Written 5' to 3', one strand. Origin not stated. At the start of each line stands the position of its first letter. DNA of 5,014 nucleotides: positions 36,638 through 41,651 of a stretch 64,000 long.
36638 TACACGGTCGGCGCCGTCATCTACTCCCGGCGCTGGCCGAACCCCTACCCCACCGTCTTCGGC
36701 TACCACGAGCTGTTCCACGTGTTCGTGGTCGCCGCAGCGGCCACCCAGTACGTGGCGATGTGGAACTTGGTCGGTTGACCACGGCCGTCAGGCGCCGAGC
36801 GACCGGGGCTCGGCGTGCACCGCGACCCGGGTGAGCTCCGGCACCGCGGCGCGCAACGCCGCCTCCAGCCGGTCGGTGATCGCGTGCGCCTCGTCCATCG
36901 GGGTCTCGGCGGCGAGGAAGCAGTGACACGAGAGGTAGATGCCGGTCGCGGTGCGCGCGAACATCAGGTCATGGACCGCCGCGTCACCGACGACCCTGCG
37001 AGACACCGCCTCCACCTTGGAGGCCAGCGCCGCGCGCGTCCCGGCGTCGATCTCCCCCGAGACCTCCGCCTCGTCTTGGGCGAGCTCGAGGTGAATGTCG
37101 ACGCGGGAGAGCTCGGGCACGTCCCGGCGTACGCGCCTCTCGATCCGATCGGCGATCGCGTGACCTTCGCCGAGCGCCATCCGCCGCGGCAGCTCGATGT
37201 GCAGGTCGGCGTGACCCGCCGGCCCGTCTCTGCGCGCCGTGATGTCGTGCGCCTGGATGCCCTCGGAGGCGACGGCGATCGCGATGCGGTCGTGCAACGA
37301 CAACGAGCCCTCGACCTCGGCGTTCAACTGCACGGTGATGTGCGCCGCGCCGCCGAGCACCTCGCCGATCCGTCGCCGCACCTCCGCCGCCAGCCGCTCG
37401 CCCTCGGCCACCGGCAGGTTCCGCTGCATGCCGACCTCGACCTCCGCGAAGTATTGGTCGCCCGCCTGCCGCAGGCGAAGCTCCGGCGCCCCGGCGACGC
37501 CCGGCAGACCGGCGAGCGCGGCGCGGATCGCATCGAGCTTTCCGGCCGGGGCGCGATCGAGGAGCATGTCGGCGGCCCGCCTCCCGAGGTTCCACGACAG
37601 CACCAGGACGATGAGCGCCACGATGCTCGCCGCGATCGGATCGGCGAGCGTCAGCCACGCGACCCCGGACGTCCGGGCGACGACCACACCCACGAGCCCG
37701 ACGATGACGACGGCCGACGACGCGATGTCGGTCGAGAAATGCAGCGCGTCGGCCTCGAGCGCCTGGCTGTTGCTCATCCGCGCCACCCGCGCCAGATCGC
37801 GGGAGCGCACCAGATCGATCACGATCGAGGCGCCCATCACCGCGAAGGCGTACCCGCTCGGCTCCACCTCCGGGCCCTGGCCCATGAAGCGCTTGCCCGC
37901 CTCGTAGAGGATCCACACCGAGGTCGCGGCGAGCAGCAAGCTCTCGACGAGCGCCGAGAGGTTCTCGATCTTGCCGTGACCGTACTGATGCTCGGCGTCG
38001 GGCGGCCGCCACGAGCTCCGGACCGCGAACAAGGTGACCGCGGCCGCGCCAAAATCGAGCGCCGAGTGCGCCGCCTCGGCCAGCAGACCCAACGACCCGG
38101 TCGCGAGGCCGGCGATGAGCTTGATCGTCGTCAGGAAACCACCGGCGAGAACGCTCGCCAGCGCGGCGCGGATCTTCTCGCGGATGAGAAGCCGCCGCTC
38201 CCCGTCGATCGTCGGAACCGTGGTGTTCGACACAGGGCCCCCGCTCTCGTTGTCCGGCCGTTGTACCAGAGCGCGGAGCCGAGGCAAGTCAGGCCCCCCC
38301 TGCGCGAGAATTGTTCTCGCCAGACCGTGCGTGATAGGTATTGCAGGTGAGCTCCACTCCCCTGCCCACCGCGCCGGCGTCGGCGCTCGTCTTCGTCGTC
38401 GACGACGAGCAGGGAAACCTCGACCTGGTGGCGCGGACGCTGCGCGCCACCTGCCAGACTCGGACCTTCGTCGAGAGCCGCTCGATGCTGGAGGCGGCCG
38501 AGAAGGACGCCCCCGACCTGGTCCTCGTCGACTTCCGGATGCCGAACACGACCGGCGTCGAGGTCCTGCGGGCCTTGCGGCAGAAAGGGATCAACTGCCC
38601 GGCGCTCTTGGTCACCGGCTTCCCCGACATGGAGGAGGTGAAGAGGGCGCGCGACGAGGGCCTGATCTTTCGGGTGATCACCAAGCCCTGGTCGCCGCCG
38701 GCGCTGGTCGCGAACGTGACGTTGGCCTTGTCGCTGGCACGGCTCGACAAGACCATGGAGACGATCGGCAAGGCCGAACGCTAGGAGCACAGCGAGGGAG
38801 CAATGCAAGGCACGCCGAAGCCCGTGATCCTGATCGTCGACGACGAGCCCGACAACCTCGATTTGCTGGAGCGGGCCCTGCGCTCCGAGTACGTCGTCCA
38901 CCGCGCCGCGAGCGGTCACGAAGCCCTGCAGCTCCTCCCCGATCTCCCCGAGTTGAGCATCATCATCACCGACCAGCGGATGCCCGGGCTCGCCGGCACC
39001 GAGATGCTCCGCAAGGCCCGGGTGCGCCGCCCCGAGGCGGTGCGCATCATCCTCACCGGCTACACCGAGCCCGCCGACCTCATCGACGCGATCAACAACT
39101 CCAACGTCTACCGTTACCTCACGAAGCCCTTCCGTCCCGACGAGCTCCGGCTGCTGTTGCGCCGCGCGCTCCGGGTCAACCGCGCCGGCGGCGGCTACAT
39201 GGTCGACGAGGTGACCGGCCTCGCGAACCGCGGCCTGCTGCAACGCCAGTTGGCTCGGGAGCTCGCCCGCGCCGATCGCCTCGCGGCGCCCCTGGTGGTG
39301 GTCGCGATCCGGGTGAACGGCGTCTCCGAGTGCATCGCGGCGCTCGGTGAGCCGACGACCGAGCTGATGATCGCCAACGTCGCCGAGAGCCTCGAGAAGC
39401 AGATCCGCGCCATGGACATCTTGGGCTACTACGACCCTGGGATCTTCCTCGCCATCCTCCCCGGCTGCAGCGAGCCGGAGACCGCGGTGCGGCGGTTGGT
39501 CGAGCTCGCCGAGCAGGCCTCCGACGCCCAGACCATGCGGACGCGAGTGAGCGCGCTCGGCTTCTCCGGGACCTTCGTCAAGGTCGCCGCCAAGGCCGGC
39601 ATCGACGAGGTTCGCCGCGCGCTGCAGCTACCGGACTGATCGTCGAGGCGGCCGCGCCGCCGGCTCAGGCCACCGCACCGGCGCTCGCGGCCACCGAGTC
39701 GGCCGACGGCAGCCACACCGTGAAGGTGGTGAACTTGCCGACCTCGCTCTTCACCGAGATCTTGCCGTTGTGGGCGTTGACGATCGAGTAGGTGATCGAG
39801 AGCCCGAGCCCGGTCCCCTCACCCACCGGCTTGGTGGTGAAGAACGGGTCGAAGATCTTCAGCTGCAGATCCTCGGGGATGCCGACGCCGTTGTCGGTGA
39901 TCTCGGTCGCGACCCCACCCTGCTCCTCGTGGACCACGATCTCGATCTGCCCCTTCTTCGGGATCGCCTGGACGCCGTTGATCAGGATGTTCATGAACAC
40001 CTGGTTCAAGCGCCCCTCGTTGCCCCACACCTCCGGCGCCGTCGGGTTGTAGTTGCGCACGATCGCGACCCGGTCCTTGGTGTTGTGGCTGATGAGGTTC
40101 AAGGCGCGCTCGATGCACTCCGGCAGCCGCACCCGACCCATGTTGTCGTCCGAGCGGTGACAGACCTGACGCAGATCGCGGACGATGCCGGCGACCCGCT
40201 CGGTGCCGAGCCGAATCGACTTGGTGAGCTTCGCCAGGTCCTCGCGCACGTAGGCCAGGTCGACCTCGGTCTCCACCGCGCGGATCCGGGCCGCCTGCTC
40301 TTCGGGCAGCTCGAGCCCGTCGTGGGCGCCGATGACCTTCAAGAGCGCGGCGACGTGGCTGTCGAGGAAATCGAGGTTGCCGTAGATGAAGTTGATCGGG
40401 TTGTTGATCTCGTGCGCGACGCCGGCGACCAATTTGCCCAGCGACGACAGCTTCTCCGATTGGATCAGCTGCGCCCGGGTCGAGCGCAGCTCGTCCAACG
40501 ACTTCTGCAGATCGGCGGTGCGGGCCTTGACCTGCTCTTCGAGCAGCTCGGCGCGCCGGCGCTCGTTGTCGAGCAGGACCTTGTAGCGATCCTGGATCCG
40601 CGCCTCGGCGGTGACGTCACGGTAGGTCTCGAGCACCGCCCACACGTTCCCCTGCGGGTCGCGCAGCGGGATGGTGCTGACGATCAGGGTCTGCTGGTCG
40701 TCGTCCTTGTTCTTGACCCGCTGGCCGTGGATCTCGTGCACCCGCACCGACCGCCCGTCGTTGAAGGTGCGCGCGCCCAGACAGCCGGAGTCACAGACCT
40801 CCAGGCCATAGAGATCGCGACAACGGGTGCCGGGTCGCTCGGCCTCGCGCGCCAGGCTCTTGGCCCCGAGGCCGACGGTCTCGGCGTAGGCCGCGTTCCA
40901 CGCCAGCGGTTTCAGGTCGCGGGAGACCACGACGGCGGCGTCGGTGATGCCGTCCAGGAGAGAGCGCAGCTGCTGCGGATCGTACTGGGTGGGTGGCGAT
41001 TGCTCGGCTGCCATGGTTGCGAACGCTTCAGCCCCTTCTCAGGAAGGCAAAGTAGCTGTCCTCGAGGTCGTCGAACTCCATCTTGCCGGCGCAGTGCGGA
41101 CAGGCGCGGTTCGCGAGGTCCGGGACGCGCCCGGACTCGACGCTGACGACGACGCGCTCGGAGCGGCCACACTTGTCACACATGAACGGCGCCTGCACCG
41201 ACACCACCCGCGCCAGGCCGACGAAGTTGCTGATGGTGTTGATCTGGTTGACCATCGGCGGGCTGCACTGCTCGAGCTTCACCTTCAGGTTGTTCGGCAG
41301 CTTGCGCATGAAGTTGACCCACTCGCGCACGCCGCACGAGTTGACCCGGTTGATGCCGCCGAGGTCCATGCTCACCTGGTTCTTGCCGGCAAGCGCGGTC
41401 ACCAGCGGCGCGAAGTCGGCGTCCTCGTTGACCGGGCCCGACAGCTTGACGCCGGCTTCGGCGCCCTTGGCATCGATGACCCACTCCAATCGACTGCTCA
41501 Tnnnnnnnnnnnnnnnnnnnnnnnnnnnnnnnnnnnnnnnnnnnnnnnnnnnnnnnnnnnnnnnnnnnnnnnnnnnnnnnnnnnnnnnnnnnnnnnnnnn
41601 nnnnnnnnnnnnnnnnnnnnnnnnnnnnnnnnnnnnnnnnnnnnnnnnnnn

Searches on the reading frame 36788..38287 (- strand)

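Call 48: search_protein_families(library=pfam, max_evalue=0.001, proteins=[window:36788-38287:-])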
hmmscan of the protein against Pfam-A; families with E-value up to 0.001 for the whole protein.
window:36788-38287:- (499 aa): 2 families
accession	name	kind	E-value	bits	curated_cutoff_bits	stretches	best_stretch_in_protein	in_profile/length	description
PF01545.26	Cation_efflux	-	1.8e-44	152.4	26.6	1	43-243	2-198/198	Cation efflux family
PF16916.11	ZT_dimer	-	1e-39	134.8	26.7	3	250-322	5-76/78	Dimerisation domain of Zinc Transporter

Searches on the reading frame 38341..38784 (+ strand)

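Call 5: search_protein_families(library=pfam, max_evalue=1, proteins=[window:38341-38784:+])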
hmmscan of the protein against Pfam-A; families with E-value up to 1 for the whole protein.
window:38341-38784:+ (147 aa): 2 families
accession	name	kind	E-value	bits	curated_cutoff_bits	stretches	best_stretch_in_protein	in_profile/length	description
PF00072.30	Response_reg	-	1.1e-19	71.1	30.2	1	17-126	1-110/111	Response regulator receiver domain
PF23198.2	PDE8A_N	-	0.036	14.4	29.6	1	16-82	14-80/147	PDE8A-like, N-terminal domain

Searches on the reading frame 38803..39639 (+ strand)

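Call 5: search_protein_families(library=pfam, max_evalue=1, proteins=[window:38803-39639:+])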
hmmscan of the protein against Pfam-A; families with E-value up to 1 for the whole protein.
window:38803-39639:+ (278 aa): 3 families
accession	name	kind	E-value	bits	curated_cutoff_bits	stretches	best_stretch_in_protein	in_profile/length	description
PF00072.30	Response_reg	-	9.4e-21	74.5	30.2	1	9-118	1-109/111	Response regulator receiver domain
PF00990.26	GGDEF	-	5.9e-13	49.3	23.8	1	133-244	2-111/161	Diguanylate cyclase, GGDEF domain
PF22538.1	HexPS-like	-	0.11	13.1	28.9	1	94-126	71-103/106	Hexaprenyl diphosphate synthase, small subunit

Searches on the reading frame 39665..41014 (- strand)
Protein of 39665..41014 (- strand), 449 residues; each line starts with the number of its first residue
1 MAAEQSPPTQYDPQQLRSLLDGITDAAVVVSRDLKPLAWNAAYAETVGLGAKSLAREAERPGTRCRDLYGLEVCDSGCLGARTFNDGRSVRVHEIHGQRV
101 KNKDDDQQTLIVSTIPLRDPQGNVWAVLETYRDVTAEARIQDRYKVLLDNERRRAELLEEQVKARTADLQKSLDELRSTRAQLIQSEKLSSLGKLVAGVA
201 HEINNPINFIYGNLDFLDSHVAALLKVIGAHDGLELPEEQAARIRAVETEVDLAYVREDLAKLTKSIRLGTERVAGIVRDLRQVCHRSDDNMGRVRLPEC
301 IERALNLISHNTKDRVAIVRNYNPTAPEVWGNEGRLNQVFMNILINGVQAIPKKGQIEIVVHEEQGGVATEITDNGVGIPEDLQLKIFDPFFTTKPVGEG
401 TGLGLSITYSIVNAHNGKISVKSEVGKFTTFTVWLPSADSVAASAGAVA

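Call 5: search_protein_families(library=pfam, max_evalue=1, proteins=[window:39665-41014:-])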
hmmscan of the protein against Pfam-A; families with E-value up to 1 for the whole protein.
window:39665-41014:- (449 aa): 9 families
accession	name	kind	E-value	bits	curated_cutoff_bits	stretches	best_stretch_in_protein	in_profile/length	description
PF02518.31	HATPase_c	-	3.4e-26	92.3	26.4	1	332-437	2-109/111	Histidine kinase-, DNA gyrase B-, and HSP90-like ATPase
PF08448.16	PAS_4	-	1.5e-08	35.3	23.1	1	20-139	1-110/110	PAS fold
PF00512.31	HisKA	-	1.3e-07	32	26.9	1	192-252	2-48/66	His Kinase A (phospho-acceptor) domain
PF14501.12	HATPase_c_5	-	0.00029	21.1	22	1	337-430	7-97/102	GHKL domain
PF00989.32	PAS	-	0.0091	16.4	22.6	1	15-54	2-41/113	PAS fold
PF17765.7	MLTR_LBD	-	0.017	15.6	26.3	1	14-49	3-39/168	MmyB-like transcription regulator ligand binding domain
PF13426.13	PAS_9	-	0.045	14.5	27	1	36-136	13-103/103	PAS domain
PF13589.12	HATPase_c_3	-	0.07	13.6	25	1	336-382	3-48/137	Histidine kinase-, DNA gyrase B-, and HSP90-like ATPase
PF16526.10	CLZ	-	0.099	13.5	26.7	0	147-186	14-53/71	C-terminal leucine zipper domain of cyclic nucleotide-gated channels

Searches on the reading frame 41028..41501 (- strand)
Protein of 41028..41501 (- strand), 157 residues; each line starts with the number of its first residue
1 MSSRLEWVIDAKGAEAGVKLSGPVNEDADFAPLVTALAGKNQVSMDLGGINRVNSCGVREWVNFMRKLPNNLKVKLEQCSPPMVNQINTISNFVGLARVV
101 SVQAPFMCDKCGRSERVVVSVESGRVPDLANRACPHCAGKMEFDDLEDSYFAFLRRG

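Call 5: search_protein_families(library=pfam, max_evalue=1, proteins=[window:41028-41501:-])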
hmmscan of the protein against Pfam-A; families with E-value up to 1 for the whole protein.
window:41028-41501:- (157 aa): 3 families
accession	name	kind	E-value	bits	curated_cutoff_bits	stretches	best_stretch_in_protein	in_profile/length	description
PF09723.15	Zn_ribbon_8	-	0.16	12.5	34.4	1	106-140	6-36/41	Zinc ribbon domain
PF23783.1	Zn_ribbon_TiaS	-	0.3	11.3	27.3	0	131-142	1-12/41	TiaS C-terminal zinc ribbon domain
PF24460.1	DUF7575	-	0.37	10.6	28.5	0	132-142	4-14/28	Domain of unknown function (DUF7575)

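Call 6: search_protein_families(library=ncbifam, max_evalue=1, proteins=[window:41028-41501:-])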
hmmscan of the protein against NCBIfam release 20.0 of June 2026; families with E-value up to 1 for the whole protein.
window:41028-41501:- (157 aa): 6 families
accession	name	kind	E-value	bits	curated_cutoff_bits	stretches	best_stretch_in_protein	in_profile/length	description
NF001688.0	PRK00448.1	equivalog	0.0046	14.5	873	1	90-144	901-954/1445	PolC-type DNA polymerase III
TIGR01405.1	polC_Gram_pos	equivalog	0.0061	14.3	1043.45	1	90-145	666-720/1211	DNA polymerase III subunit alpha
NF052237.1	biotin_BsaP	equivalog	0.013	15.5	39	1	98-121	19-40/53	biotin synthase auxiliary protein BsaP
NF047912.1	ECs_2282_CxxC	subfamily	0.036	14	37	1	106-147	3-43/60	ECs_2282 family putative zinc-binding protein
TIGR02605.1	CxxC_CxxC_SSSS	subfamily_domain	0.048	13.7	31.3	1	106-140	6-36/52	FmdB family zinc ribbon protein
NF041913.1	HVO_2142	equivalog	0.077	12.9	90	0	125-144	5-24/48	HVO_2142 family zinc finger protein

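Call 30: list_cluster_members(proteins=[P0001, P0005, window:41028-41501:-, window:39665-41014:-, window:43364-43702:-])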
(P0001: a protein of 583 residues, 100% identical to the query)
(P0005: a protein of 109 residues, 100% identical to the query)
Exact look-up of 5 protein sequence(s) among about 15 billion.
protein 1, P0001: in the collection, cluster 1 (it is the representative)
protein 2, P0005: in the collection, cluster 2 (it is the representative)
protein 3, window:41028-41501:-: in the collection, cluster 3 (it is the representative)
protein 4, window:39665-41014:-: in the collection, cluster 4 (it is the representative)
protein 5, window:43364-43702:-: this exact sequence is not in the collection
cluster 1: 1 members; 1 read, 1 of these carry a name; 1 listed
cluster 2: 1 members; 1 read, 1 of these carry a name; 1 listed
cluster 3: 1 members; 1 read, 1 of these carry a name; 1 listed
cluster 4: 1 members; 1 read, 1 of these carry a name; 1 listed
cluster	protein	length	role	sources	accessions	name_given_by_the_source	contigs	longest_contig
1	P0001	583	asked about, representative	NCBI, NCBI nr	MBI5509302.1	MAG: serine/threonine protein kinase [Deltaproteobacteria bacterium] | serine/threonine protein kinase [Deltaproteobacteria bacterium]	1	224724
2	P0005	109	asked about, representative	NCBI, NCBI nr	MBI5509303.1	MAG: hypothetical protein HY903_11175 [Deltaproteobacteria bacterium] | hypothetical protein [Deltaproteobacteria bacterium]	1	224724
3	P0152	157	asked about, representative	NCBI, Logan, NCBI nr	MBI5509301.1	MAG: hypothetical protein HY903_11165 [Deltaproteobacteria bacterium] | hypothetical protein [Deltaproteobacteria bacterium]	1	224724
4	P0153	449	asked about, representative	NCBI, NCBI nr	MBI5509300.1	MAG: PAS domain-containing protein [Deltaproteobacteria bacterium] | PAS domain-containing protein [Deltaproteobacteria bacterium]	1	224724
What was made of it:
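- NCBI annotated two genes here (call 30). NCBI calls two CDSs here (call 30).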

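Call 31: find_encoding_contigs(protein=P0152, flank=10000, max_places=10)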
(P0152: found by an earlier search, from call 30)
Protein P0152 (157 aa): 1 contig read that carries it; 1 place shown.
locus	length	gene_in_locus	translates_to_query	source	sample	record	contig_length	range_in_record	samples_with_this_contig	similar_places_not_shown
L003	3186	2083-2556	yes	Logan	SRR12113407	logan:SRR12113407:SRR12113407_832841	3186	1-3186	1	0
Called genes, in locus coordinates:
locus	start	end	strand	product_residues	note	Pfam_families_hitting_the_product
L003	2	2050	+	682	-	?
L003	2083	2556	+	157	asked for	-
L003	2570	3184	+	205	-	?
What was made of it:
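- Tried and rejected: The route to the reads came through the neighbouring 157-aa protein, which is also in Logan (calls 30, 31).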
